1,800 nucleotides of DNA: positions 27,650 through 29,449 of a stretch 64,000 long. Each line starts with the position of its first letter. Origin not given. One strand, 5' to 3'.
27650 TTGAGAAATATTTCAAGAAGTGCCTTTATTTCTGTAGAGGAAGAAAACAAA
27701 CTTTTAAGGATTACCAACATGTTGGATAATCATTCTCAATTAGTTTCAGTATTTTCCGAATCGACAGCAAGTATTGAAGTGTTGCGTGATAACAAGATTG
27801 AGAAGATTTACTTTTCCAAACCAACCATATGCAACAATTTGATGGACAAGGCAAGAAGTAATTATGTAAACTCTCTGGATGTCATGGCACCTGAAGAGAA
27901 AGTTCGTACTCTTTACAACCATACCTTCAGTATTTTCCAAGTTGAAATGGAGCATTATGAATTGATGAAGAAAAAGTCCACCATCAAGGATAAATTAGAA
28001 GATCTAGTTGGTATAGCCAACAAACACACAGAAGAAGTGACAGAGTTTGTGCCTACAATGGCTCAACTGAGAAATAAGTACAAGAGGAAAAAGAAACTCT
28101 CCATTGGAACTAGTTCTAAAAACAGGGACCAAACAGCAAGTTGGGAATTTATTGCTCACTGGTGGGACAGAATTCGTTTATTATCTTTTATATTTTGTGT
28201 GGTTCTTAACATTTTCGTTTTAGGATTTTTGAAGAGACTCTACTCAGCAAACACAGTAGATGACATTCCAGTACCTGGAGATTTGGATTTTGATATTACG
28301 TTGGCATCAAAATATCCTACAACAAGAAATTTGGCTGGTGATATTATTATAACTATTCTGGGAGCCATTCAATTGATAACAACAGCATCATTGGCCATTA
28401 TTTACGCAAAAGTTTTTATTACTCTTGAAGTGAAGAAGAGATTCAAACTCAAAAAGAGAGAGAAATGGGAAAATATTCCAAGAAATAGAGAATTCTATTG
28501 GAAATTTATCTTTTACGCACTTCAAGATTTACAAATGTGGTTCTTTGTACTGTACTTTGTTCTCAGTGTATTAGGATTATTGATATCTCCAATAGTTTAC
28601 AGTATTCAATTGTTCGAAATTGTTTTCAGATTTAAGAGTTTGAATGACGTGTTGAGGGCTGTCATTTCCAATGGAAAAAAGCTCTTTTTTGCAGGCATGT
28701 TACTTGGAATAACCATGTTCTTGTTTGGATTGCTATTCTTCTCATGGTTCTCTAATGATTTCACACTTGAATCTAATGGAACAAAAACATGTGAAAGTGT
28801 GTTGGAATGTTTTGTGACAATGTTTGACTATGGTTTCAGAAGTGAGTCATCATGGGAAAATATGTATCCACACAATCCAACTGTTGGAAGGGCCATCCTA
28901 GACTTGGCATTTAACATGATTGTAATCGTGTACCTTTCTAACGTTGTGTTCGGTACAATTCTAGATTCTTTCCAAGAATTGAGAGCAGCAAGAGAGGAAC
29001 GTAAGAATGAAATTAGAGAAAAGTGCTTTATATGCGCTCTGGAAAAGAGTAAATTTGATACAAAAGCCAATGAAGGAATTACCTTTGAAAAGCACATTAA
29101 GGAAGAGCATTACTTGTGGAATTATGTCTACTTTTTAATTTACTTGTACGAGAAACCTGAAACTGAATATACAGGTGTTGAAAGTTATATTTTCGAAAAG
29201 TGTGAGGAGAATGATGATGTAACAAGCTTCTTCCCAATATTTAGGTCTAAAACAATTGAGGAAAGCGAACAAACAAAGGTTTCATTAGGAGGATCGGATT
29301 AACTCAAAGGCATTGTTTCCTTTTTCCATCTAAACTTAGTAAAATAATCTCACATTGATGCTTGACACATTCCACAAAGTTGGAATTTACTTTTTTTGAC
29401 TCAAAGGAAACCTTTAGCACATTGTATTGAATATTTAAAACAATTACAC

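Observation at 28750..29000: The IP3R/RyR-family channel lacks the canonical GGVGD/GGIGD selectivity-filter motif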

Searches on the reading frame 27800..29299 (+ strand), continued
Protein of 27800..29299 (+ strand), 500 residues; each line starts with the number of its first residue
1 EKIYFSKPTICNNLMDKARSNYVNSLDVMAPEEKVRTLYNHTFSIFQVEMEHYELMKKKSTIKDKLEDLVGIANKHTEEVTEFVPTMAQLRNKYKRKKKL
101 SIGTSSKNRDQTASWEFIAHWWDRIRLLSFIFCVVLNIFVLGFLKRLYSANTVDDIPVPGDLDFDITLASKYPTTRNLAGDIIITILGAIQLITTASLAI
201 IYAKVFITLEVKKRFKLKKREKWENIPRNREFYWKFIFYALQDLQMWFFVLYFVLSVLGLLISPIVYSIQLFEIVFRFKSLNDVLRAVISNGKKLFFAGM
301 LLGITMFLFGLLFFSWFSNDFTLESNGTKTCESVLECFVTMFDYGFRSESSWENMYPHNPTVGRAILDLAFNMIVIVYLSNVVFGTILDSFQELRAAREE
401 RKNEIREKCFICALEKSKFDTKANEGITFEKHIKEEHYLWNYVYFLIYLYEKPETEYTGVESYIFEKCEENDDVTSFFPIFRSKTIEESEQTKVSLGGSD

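Call 39: list_cluster_members(proteins=[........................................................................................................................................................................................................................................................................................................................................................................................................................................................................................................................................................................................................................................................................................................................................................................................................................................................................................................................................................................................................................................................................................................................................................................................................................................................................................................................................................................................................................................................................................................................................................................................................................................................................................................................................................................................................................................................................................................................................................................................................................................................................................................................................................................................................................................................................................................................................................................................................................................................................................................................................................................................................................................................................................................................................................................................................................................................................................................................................, P0081, P0105, P0098, P0122, P0064, P0025, P0027, P0037, P0019])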
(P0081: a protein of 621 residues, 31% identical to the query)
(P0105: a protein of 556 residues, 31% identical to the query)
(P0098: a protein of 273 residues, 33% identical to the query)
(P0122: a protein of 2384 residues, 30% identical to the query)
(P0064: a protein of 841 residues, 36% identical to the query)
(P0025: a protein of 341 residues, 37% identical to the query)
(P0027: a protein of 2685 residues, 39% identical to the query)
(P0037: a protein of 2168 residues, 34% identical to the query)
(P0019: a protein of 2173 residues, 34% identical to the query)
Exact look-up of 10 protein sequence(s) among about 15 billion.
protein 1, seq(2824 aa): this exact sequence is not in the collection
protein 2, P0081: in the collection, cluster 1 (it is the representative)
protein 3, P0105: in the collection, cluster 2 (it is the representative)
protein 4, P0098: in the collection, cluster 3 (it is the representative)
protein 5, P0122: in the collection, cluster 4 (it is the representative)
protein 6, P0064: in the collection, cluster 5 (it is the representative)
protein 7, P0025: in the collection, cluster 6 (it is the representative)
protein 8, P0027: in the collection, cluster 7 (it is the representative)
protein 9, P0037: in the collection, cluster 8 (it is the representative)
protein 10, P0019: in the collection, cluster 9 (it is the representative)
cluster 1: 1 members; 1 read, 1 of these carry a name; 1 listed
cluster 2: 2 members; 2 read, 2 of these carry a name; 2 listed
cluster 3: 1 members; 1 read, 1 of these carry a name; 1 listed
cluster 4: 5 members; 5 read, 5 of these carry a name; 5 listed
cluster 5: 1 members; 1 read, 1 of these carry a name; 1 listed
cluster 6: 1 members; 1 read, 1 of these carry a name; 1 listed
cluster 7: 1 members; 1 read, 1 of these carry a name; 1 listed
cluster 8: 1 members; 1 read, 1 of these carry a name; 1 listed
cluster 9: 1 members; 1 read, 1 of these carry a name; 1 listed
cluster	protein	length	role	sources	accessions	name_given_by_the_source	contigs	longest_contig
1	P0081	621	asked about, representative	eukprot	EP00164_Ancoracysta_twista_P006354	GFYU01008836.1.p1 GENE.GFYU01008836.1~~GFYU01008836.1.p1 ORF type:complete len:724 ...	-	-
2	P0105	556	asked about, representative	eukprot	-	GILK01004673.1.p1 GENE.GILK01004673.1~~GILK01004673.1.p1 ORF type:complete len:644 ...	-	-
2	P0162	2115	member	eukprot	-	GILJ01006181.1.p1 GENE.GILJ01006181.1~~GILJ01006181.1.p1 ORF type:complete len:2116 ...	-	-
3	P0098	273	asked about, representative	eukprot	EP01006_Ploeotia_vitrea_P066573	TRINITY_DN95260_c0_g1_i1.p2 TRINITY_DN95260_c0_g1~~TRINITY_DN95260_c0_g1_i1.p2 ORF ...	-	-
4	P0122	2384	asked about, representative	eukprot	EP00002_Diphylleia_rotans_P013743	TRINITY_DN2677_c0_g2_i11.p1 TRINITY_DN2677_c0_g2~~TRINITY_DN2677_c0_g2_i11.p1 ORF ...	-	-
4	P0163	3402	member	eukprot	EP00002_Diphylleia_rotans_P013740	TRINITY_DN2677_c0_g1_i6.p1 TRINITY_DN2677_c0_g1~~TRINITY_DN2677_c0_g1_i6.p1 ORF ...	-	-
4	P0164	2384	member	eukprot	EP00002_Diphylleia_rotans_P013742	TRINITY_DN2677_c0_g2_i10.p1 TRINITY_DN2677_c0_g2~~TRINITY_DN2677_c0_g2_i10.p1 ORF ...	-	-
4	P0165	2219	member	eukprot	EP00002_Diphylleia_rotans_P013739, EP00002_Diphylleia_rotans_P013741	TRINITY_DN2677_c0_g1_i5.p1 TRINITY_DN2677_c0_g1~~TRINITY_DN2677_c0_g1_i5.p1 ORF ...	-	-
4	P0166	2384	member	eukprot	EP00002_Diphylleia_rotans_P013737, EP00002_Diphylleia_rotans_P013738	TRINITY_DN2677_c0_g1_i1.p1 TRINITY_DN2677_c0_g1~~TRINITY_DN2677_c0_g1_i1.p1 ORF ...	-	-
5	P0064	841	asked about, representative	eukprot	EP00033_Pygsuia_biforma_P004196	GCRY01004603.1.p1 GENE.GCRY01004603.1~~GCRY01004603.1.p1 ORF type:complete len:842 ...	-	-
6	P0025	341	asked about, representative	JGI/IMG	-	hypothetical protein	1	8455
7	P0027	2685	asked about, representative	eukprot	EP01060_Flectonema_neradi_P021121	TRINITY_DN2863_c0_g2_i1.p1 TRINITY_DN2863_c0_g2~~TRINITY_DN2863_c0_g2_i1.p1 ORF ...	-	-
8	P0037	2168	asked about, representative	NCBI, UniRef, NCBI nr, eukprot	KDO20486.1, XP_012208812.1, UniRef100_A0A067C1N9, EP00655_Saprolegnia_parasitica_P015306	hypothetical protein SPRG_14004 [Saprolegnia parasitica CBS 223.65] | RyR/IP3R Homology associated domain-containing protein n=1 Tax=Saprolegnia parasitica ... | XP_012208812.1 hypothetical protein SPRG_14004 [Saprolegnia parasitica CBS 223.65]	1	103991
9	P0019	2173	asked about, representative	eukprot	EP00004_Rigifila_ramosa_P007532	TRINITY_DN1851_c0_g1_i3.p1 TRINITY_DN1851_c0_g1~~TRINITY_DN1851_c0_g1_i3.p1 ORF ...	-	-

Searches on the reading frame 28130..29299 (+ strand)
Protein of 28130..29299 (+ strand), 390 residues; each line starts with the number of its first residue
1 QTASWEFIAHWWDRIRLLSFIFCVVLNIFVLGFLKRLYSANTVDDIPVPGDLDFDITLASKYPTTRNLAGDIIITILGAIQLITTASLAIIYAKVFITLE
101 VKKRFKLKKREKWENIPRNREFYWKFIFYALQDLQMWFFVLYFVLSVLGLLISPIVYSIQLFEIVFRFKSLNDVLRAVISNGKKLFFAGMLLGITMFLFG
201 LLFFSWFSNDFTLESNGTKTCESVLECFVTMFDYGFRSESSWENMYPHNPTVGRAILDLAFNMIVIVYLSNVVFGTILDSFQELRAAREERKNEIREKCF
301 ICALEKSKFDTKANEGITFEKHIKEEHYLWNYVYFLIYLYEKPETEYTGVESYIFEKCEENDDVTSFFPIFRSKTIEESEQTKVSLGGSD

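Call 26: predict_structure(protein=window:28130-29299:+)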
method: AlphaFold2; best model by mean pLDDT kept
length: 390 residues; sequences in the alignment: 1
mean_pLDDT: 48.6   pTM: 0.24
mean pLDDT of the five models: 48.6, 47.5, 46.2, 44.0, 43.5
residues with pLDDT >= 90: 0; 70-90: 2; 50-70: 174; < 50: 214
segments of 3 or more residues with pLDDT < 50: 1-3, 38-71, 101-119, 161-165, 170-172, 204-219, 223-226, 231-250, 268-277, 307-355, 361-390
pLDDT, mean of each block of 10 residues (from residue 1): 51 62 65 53 35 33 41 55 58 55 45 46 54 56 61 54 48 51 58 60 48 40 49 46 44 52 50 48 53 53 47 38 40 46 41 49 45 37 31
secondary structure, 60 per line:
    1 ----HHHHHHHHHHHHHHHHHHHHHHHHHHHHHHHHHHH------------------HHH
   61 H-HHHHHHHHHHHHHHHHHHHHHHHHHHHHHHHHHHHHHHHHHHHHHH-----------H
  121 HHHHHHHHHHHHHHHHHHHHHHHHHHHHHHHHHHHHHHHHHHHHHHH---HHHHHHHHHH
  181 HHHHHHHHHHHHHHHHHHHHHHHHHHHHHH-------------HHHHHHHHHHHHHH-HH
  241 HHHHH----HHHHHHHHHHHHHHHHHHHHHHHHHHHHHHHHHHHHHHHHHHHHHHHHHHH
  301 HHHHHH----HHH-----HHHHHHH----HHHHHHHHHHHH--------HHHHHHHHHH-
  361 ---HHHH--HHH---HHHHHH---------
elements in order: H5-39 H58-61 H63-108 H120-167 H171-210 H224-237 H239-245 H250-306 H319-325 H330-341 H350-359 H364-367 H376-381

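Call 54: predict_structure(alignment_id=A1)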
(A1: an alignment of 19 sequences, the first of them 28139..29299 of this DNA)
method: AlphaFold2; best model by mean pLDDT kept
length: 387 residues; sequences in the alignment: 19
mean_pLDDT: 77.7   pTM: 0.55
mean pLDDT of the five models: 77.7, 75.2, 74.0, 72.7, 72.0
residues with pLDDT >= 90: 53; 70-90: 241; 50-70: 83; < 50: 10
segments of 3 or more residues with pLDDT < 50: 359-364, 385-387
pLDDT, mean of each block of 10 residues (from residue 1): 82 89 91 75 70 73 87 93 92 82 72 81 86 90 92 90 82 82 86 89 80 73 83 57 66 83 79 81 78 72 71 73 69 73 72 59 47 65 56
secondary structure, 60 per line:
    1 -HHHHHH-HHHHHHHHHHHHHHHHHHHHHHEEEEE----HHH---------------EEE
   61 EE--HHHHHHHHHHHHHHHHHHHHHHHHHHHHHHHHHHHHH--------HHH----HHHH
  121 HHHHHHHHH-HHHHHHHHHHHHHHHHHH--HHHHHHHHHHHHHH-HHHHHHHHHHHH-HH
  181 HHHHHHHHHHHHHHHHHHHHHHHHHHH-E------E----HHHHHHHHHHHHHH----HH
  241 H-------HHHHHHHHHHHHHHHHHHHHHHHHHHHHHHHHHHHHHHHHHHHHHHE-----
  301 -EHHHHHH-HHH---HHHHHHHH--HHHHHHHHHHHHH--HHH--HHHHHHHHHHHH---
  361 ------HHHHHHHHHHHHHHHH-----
elements in order: H2-7 H9-30 E31-35 E58-62 H65-101 H117-129 H131-148 H151-164 H166-177 H179-207 H221-234 H249-294 H303-308 H316-323 H326-338 H346-357 H367-382

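Call 57: fold_search(model_id=the predicted structure, library=pdb)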
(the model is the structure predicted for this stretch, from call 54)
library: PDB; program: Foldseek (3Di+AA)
matches with E <= 10: 486; with E <= 0.001: 148
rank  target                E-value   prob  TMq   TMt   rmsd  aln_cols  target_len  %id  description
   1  8dtz_A                1.0e-14  1.00  0.57  0.07  10.3       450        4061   22  Recombinant mouse RyR2 triple phosphonull mutant S2807A/S2813A/S2030A in complex with FKBP12.6 and nanodisc under clos (released 2024-01-31)
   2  8tkd_A                1.2e-14  1.00  0.51  0.11  12.4       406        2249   25  Human Type 3 IP3 Receptor - Preactivated State (+IP3/ATP) (released 2023-11-08)
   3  8tl9_C                2.3e-14  1.00  0.54  0.12  12.2       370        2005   26  Human Type 3 IP3 Receptor - Resting State (+IP3/ATP) (released 2023-11-08)
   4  8tl9_B                2.4e-14  1.00  0.51  0.12   9.9       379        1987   26  Human Type 3 IP3 Receptor - Resting State (+IP3/ATP) (released 2023-11-08)
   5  8sen_A                3.1e-14  1.00  0.56  0.06  10.4       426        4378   22  Cryo-EM Structure of RyR1 (released 2023-05-24)
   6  8tl9_A                3.1e-14  1.00  0.52  0.12  12.4       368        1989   27  Human Type 3 IP3 Receptor - Resting State (+IP3/ATP) (released 2023-11-08)
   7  8tl9_D                3.4e-14  1.00  0.52  0.12  12.4       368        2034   27  Human Type 3 IP3 Receptor - Resting State (+IP3/ATP) (released 2023-11-08)
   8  8tkg_A                3.7e-14  1.00  0.51  0.11  10.7       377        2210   26  Human Type 3 IP3 Receptor - Resting State (+IP3/ATP) (released 2023-11-08)
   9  8seu_A                4.5e-14  1.00  0.56  0.37  10.3       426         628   22  Cryo-EM Structure of RyR1 (Local Refinement of TMD) (released 2023-05-24)
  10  8tk8_A                4.5e-14  1.00  0.54  0.11  17.2       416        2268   24  Human Type 3 IP3 Receptor - Resting State (+IP3/ATP) (released 2023-11-08)
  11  8eaq_A                4.5e-14  1.00  0.53  0.10  18.6       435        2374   24  Structure of the full-length IP3R1 channel determined at high Ca2+ (released 2022-11-23)
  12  8tkf_A                5.2e-14  1.00  0.49  0.11  17.4       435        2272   23  Human Type 3 IP3 Receptor - Activated State (+IP3/ATP/JD Ca2+) (released 2023-11-08)
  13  8vjk_A                6.1e-14  1.00  0.58  0.07   9.9       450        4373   20  Structure of mouse RyR1 (high-Ca2+/CFF/ATP dataset) (released 2024-01-17)
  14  8sey_A                7.0e-14  1.00  0.57  0.38  10.2       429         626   22  Cryo-EM Structure of RyR1 + Adenosine (Local Refinement of TMD) (released 2023-05-24)
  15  6dqj_A                7.4e-14  1.00  0.51  0.11  11.3       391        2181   26  Human type 3 1,4,5-inositol trisphosphate receptor in a ligand-free state (released 2018-08-01)
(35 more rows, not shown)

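Call 59: find_homologous_proteins(query=A1, max_evalue=1e-10)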
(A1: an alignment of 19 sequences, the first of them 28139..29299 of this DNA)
Query A1 (19 sequences): 8000 candidates shared short words with the query, none scored E <= 1e-10.
